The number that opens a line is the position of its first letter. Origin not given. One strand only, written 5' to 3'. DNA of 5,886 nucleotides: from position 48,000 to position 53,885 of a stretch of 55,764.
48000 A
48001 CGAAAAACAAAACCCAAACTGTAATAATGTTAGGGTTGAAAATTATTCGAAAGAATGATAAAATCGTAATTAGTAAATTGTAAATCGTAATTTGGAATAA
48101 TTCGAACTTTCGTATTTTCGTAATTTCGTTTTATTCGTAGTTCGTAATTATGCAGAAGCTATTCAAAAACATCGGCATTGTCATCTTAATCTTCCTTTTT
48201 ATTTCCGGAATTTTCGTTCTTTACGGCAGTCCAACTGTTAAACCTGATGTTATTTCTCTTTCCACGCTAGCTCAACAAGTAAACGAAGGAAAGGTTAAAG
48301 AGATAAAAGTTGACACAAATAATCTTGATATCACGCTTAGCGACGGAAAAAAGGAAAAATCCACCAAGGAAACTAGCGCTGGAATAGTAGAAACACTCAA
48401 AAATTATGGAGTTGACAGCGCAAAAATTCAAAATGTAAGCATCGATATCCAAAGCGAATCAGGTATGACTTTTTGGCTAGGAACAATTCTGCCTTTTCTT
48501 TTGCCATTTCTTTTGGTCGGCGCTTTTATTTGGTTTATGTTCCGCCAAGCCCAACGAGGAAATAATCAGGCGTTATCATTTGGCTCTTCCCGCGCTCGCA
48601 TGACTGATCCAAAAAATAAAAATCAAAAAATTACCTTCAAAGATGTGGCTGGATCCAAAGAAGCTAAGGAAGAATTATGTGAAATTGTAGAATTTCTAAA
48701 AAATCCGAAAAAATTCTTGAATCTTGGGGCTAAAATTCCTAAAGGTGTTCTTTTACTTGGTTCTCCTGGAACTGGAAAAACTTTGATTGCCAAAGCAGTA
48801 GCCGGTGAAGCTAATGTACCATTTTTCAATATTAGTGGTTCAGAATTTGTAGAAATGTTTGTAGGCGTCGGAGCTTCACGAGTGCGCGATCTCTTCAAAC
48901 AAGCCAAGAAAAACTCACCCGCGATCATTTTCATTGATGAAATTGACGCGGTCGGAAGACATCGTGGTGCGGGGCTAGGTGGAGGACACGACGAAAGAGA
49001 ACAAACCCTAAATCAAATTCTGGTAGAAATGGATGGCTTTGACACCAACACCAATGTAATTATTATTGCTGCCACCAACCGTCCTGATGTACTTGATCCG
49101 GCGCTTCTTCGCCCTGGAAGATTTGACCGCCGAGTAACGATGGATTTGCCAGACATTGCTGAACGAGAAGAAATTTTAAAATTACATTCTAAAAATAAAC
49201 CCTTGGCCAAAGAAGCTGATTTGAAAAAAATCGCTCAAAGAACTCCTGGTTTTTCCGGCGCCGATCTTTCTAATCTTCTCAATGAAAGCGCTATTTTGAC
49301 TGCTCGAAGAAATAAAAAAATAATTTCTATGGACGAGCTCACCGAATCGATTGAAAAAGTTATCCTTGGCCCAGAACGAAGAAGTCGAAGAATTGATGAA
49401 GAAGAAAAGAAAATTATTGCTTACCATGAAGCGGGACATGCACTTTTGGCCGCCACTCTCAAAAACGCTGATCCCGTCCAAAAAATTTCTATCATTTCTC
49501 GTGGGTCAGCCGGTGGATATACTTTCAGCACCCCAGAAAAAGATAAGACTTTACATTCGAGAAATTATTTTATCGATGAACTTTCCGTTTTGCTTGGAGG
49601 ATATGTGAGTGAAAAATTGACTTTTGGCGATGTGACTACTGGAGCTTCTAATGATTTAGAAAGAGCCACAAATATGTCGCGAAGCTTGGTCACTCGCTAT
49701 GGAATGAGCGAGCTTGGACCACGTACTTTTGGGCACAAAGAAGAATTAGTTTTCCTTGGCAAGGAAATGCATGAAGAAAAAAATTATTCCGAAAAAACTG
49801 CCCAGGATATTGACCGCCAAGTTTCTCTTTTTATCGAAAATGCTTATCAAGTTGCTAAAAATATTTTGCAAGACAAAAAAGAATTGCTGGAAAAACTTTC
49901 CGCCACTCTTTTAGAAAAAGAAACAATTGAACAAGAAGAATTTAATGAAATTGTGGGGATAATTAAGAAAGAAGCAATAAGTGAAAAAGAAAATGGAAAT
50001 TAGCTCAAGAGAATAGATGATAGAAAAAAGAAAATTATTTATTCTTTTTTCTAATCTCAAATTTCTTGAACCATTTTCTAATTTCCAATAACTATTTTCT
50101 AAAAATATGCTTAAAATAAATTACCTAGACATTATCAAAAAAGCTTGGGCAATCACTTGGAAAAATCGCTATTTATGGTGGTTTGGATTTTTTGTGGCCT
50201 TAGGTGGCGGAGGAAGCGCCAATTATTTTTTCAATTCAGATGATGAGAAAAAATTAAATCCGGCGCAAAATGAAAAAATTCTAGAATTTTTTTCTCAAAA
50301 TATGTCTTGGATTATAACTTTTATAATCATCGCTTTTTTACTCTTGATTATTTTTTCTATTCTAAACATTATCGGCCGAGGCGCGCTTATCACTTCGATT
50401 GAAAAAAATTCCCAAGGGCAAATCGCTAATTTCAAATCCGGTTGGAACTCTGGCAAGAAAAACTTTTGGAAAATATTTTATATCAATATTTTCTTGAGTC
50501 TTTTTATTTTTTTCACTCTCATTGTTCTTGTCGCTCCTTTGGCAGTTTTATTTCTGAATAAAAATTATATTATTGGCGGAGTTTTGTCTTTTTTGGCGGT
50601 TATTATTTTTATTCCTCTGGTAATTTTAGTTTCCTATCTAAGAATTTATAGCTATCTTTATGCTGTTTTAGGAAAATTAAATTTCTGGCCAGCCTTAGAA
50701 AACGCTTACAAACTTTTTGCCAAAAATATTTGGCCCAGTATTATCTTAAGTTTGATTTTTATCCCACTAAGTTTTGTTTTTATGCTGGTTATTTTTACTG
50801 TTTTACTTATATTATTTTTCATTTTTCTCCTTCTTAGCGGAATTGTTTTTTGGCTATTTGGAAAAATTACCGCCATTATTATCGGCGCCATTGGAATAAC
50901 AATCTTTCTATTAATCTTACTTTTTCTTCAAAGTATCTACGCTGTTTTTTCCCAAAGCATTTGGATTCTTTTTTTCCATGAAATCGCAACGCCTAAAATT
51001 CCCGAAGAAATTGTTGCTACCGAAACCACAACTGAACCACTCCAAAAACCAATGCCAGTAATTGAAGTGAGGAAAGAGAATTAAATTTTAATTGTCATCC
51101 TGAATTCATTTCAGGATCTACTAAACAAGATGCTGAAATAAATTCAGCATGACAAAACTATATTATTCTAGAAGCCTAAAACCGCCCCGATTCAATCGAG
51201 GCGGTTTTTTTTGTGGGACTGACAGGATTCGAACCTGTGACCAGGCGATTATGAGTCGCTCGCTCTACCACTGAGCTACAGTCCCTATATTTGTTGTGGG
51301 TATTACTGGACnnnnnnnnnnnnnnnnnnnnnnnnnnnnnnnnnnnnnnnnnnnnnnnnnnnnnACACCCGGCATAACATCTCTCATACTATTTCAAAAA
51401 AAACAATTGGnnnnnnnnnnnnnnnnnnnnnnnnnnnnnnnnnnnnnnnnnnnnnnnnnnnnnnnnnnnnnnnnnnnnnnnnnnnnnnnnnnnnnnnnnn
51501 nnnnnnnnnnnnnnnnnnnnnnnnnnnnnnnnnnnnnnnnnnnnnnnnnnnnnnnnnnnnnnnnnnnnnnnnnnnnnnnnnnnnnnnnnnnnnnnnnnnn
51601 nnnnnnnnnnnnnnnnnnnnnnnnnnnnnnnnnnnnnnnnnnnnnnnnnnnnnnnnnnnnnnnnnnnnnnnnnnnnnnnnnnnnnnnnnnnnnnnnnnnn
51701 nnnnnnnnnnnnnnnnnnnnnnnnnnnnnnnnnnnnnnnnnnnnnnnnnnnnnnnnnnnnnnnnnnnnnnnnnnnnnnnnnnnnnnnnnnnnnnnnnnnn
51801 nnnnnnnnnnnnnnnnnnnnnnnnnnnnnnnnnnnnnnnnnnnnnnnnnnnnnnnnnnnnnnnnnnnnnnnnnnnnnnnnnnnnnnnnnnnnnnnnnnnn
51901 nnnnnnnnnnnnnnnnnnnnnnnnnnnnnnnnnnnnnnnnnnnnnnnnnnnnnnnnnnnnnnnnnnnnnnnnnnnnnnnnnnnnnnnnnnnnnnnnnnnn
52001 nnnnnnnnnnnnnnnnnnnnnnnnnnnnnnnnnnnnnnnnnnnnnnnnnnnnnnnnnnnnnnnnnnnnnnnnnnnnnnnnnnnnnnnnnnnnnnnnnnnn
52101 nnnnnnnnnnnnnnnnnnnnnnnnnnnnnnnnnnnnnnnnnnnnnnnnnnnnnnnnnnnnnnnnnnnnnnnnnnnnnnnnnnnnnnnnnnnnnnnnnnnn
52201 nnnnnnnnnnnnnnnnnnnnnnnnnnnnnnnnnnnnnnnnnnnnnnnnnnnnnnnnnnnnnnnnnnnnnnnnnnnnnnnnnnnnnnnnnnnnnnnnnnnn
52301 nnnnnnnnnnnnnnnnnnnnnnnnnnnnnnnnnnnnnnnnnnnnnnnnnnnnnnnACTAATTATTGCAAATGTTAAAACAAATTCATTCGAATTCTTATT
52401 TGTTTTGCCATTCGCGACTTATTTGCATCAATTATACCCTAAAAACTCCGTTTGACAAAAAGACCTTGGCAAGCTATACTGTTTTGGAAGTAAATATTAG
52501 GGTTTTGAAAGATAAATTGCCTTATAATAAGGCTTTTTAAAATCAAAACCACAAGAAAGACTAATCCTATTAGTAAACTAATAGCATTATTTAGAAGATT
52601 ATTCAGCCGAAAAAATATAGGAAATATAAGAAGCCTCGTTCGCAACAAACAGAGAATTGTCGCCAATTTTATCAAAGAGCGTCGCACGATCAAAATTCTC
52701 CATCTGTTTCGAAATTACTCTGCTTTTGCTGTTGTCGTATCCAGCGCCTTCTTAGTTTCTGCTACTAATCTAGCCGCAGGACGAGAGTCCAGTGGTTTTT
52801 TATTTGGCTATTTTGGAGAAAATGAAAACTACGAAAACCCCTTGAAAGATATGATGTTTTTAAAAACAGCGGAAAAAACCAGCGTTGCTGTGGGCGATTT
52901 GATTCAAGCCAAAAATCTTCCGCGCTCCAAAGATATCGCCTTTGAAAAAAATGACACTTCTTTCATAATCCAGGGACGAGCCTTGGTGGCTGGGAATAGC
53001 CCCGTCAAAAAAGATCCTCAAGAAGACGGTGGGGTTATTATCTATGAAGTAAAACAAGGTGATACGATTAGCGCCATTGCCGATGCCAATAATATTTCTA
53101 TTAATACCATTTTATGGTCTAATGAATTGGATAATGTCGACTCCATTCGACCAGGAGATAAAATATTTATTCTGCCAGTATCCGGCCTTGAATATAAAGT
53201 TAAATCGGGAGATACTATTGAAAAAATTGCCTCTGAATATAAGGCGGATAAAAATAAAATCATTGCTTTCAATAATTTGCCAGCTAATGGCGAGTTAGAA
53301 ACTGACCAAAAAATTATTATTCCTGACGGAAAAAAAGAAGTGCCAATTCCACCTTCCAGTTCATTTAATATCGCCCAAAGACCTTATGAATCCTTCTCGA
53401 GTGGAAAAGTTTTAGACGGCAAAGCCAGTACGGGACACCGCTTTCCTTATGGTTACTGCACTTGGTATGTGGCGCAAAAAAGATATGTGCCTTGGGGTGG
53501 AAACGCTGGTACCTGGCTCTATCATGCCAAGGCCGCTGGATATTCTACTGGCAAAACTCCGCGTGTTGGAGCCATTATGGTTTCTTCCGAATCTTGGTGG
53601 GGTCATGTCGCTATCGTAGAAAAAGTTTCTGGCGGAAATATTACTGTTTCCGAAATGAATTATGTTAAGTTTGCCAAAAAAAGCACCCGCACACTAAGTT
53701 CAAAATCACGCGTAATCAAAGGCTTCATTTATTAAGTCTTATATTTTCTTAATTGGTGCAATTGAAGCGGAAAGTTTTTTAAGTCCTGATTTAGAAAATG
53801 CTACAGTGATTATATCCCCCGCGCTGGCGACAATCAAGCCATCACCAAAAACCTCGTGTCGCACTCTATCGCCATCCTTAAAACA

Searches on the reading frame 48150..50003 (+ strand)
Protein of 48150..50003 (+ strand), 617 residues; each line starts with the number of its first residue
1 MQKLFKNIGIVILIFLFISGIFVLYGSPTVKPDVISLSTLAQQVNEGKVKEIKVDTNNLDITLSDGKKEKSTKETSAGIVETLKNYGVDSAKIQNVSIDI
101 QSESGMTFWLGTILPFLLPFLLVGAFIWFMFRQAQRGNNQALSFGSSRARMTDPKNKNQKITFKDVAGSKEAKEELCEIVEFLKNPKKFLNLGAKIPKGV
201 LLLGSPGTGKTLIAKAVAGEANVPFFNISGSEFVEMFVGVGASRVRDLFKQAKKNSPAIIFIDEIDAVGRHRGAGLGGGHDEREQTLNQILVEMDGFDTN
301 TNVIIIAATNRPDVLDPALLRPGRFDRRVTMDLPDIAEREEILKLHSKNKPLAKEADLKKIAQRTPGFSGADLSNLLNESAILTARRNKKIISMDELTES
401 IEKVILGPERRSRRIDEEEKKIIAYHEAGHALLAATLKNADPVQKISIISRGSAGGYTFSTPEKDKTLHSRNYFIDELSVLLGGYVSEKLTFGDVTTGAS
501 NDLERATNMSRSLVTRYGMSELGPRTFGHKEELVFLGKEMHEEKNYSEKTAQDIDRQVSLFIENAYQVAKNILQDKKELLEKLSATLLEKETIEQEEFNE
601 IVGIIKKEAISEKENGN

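Call 17: search_protein_families(library=pfam, proteins=[window:48150-50003:+], max_evalue=0.001)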
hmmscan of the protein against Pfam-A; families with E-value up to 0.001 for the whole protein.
window:48150-50003:+ (617 aa): 9 families
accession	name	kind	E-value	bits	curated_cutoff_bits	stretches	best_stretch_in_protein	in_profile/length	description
PF01434.24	Peptidase_M41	-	6.4e-68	228.8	29.9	1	414-601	2-191/191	Peptidase family M41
PF00004.35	AAA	-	1.8e-46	158.3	21.2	1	200-332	1-130/131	ATPase family associated with various cellular activities (AAA)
PF17862.7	AAA_lid_3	-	3.6e-13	49.2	27.2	1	356-398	2-44/45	AAA+ lid domain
PF06480.20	FtsH_ext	-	2.5e-09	37.7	25.5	1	10-91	3-99/103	FtsH Extracellular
PF07728.20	AAA_5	-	9.5e-07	29.3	22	1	199-321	1-137/139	AAA domain (dynein-related subfamily)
PF06068.19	TIP49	-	2.3e-05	24.2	23.8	1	164-234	24-89/347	TIP49 P-loop domain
PF23902.1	AAA_lid_PRS2_C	-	2.5e-05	24.7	34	1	338-405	3-71/73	PRS2 AAA+ lid C-terminal domain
PF20720.3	nSTAND3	-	2.8e-05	24.3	27.2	1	200-347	20-153/155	Novel STAND NTPase 3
PF05496.18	RuvB_N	-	0.00066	19.9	27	0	198-267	34-95/159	Holliday junction DNA helicase RuvB P-loop domain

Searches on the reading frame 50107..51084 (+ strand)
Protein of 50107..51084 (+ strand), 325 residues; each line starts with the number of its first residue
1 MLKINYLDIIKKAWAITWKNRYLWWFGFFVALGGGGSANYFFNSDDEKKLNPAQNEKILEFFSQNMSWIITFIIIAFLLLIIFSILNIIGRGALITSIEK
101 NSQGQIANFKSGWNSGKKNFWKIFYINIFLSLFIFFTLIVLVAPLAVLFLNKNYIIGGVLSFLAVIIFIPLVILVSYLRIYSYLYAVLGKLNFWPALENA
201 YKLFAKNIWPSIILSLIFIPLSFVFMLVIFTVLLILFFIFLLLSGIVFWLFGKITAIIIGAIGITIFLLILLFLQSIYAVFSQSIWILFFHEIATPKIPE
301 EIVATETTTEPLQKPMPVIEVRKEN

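Call 17: search_protein_families(library=pfam, proteins=[window:50107-51084:+], max_evalue=0.001)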
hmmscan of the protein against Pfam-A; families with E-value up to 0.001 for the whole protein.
window:50107-51084:+ (325 aa): 0 families

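Call 64: search_protein_families(library=pfam, proteins=[window:50107-51084:+], max_evalue=0.01)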
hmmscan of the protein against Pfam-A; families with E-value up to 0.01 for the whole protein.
window:50107-51084:+ (325 aa): 1 family
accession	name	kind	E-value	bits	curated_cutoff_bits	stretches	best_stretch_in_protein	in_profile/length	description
PF24400.1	DUF7544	-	0.0014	18.4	27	0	28-283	34-274/302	Family of unknown function (DUF7544)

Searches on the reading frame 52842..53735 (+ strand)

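Call 30: search_protein_families(library=pfam, proteins=[window:52842-53735:+], max_evalue=0.001)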
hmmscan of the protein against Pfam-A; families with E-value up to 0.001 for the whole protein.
window:52842-53735:+ (297 aa): 4 families
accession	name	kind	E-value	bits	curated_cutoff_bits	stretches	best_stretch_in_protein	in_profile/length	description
PF01476.26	LysM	-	4.1e-23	81.5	20.9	2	68-110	1-42/43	LysM domain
PF05257.22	CHAP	-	6.3e-18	65.5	26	1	199-273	4-81/81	CHAP domain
PF23473.1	LysM3_LYK4_5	-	3.3e-10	40.3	29.3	0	116-148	3-35/48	LYK4/5 LysM3 domain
PF23446.1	LysM1_NFP_LYK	-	4.8e-05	24.6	36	0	124-161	16-54/60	NFP/LYK LysM1 domain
